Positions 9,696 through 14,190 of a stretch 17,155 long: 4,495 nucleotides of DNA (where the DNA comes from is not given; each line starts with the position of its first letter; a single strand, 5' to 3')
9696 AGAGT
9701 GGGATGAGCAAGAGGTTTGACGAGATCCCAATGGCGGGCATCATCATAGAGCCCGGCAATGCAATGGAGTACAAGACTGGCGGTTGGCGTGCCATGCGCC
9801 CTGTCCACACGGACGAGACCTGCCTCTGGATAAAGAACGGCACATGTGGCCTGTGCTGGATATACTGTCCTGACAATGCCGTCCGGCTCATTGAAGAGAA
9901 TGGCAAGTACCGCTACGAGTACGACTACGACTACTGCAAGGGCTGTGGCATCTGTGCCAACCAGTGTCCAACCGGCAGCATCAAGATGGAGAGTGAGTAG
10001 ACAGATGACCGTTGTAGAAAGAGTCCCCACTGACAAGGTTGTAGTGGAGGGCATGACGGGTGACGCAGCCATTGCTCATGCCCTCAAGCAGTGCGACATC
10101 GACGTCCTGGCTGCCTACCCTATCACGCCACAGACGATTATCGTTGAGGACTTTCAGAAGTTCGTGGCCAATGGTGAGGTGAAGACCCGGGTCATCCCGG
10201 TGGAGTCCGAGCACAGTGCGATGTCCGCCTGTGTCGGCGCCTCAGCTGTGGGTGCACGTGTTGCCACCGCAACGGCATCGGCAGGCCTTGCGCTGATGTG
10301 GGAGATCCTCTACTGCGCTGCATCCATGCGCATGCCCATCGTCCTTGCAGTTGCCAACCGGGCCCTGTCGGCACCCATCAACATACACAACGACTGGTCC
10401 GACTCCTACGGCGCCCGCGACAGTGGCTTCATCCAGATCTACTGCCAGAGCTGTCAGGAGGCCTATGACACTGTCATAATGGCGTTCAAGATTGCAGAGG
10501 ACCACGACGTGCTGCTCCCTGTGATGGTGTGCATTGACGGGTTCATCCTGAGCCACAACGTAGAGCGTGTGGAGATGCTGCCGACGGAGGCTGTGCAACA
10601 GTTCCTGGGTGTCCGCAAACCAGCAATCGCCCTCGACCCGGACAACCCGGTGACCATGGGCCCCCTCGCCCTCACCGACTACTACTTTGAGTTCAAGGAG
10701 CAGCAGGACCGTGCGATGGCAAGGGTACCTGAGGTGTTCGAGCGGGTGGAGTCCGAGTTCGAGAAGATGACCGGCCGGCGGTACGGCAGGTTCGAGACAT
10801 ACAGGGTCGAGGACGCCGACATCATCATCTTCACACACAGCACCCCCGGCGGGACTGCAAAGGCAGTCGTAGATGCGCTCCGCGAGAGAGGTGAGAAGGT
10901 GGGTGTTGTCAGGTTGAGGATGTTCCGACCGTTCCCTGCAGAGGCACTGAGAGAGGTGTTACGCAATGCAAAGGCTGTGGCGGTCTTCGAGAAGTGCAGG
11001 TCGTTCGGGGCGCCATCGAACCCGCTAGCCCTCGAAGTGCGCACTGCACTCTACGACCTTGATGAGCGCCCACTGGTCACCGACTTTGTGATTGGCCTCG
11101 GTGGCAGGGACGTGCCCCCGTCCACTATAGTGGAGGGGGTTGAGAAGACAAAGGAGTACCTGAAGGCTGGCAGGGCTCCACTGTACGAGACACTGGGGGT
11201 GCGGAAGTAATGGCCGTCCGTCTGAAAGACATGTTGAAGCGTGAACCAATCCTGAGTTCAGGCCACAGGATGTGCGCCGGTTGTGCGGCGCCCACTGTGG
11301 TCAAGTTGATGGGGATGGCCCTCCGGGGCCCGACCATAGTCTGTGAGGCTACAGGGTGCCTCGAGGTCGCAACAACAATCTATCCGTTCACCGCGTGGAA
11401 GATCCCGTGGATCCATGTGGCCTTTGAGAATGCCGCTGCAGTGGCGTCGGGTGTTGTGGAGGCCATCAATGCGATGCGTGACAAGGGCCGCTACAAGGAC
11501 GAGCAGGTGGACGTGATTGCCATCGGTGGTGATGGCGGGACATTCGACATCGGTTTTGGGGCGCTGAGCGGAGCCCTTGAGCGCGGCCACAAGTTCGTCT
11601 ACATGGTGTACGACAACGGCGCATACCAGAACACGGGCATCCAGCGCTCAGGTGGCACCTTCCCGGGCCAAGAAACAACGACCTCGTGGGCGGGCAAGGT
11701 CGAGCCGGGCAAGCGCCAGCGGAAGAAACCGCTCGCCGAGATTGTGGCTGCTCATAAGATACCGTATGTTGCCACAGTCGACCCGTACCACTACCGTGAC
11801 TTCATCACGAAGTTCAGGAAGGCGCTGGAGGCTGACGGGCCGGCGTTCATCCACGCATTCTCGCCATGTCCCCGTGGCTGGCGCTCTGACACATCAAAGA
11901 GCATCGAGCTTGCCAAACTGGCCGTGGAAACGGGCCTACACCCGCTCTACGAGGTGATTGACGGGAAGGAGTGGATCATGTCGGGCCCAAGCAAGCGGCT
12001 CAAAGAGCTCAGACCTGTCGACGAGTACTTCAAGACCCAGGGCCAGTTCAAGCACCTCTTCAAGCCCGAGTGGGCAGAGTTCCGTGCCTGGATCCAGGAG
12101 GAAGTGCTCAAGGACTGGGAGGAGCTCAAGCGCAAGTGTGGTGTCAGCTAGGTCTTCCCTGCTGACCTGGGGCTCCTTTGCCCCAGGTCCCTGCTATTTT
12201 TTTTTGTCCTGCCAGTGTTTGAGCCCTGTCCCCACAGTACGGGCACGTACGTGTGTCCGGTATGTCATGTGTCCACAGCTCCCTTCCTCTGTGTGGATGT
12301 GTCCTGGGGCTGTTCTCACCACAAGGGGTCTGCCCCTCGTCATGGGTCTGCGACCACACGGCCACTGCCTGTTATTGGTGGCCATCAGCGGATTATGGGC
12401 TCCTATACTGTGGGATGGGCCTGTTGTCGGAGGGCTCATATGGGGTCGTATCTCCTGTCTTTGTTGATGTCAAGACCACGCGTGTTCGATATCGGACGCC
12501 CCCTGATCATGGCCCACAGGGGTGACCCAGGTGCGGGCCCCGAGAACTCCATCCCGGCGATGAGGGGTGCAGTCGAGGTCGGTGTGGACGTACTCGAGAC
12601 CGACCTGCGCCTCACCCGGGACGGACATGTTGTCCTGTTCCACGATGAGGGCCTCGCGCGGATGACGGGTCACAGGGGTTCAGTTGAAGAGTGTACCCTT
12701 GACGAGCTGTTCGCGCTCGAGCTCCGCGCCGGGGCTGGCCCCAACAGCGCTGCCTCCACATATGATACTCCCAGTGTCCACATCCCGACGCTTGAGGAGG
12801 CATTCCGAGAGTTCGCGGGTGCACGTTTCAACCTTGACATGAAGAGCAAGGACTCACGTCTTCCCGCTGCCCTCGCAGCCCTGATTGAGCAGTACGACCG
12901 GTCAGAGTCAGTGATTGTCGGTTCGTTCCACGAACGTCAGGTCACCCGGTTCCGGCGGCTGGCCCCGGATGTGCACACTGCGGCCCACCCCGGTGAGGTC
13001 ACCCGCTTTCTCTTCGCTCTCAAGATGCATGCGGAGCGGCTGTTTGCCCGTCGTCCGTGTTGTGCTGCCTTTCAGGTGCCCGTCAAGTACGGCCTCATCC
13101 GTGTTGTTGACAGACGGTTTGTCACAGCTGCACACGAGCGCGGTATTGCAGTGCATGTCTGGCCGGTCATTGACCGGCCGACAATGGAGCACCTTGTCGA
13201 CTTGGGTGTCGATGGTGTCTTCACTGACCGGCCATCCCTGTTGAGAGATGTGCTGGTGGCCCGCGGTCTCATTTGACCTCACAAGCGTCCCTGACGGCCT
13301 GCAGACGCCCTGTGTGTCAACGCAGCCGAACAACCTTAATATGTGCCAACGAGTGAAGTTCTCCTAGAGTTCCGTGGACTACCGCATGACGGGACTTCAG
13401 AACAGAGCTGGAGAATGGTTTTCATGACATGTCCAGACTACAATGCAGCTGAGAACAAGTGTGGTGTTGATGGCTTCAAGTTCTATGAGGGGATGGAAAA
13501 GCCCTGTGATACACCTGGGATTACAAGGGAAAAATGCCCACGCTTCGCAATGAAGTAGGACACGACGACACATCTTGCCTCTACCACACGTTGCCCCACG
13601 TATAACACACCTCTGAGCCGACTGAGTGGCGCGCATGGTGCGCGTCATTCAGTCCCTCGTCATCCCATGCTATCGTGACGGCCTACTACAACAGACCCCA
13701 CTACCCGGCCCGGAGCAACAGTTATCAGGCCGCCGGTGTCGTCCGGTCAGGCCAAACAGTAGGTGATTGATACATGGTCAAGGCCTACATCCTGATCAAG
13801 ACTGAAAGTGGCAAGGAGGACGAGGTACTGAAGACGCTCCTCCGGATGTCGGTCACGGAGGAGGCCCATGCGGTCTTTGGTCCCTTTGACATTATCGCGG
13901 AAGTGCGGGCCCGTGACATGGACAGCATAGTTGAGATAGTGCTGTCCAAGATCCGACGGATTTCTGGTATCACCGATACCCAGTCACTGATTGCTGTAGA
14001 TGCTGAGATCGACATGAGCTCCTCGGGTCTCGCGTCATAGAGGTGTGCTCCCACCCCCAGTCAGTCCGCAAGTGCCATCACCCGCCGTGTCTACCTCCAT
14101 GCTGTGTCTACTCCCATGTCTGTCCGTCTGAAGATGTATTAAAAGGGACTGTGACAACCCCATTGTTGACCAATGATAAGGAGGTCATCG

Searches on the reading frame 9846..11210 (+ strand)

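Call 6: search_protein_families(library=pfam, proteins=[window:9846-11210:+], max_evalue=0.1)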
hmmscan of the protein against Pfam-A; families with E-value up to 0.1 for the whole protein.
window:9846-11210:+ (454 aa): 4 families
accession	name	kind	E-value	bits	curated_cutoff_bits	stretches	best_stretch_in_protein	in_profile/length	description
PF01855.24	POR_N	-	1.1e-74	251.5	27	1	79-302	2-230/231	Pyruvate flavodoxin/ferredoxin oxidoreductase, thiamine diP-bdg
PF17147.9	PFOR_II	-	1.2e-26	93.5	27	1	324-427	1-101/102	Pyruvate:ferredoxin oxidoreductase core domain II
PF02780.25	Transketolase_C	-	1.1e-06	29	25.9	1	321-400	7-86/124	Transketolase, C-terminal domain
PF02776.23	TPP_enzyme_N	-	0.0018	18.5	26.8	1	70-173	1-101/119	Thiamine pyrophosphate enzyme, N-terminal TPP binding domain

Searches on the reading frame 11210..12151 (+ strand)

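Call 6: search_protein_families(library=pfam, proteins=[window:11210-12151:+], max_evalue=0.1)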
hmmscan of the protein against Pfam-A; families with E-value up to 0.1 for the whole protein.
window:11210-12151:+ (313 aa): 3 families
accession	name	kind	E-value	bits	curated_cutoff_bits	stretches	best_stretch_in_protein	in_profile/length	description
PF02775.26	TPP_enzyme_C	-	6.5e-19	68.7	21.9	1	48-215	2-150/151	Thiamine pyrophosphate enzyme, C-terminal TPP binding domain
PF00778.23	DIX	-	0.0048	17.2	22.2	1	267-307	28-67/77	DIX domain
PF13292.11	DXP_synthase_N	-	0.036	13.8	21.2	0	78-138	112-173/274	1-deoxy-D-xylulose-5-phosphate synthase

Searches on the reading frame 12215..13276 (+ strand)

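Call 6: search_protein_families(library=pfam, proteins=[window:12215-13276:+], max_evalue=0.1)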
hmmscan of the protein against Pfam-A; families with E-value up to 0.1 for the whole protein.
window:12215-13276:+ (353 aa): 1 family
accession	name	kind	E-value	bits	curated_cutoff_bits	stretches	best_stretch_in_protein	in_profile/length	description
PF03009.23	GDPD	-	1.3e-39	137.3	23.6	1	101-341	1-243/244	Glycerophosphoryl diester phosphodiesterase family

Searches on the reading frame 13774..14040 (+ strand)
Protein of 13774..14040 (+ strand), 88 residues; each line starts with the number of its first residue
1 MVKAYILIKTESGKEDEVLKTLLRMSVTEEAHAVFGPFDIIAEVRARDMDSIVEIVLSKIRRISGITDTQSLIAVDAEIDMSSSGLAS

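Call 6: search_protein_families(library=pfam, proteins=[window:13774-14040:+], max_evalue=0.1)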
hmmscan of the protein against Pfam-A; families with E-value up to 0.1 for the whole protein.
window:13774-14040:+ (88 aa): 1 family
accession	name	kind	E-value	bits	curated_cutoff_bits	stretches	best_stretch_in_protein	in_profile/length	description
PF01037.27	AsnC_trans_reg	-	1.2e-14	54.4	25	1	6-75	1-71/73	Lrp/AsnC ligand binding domain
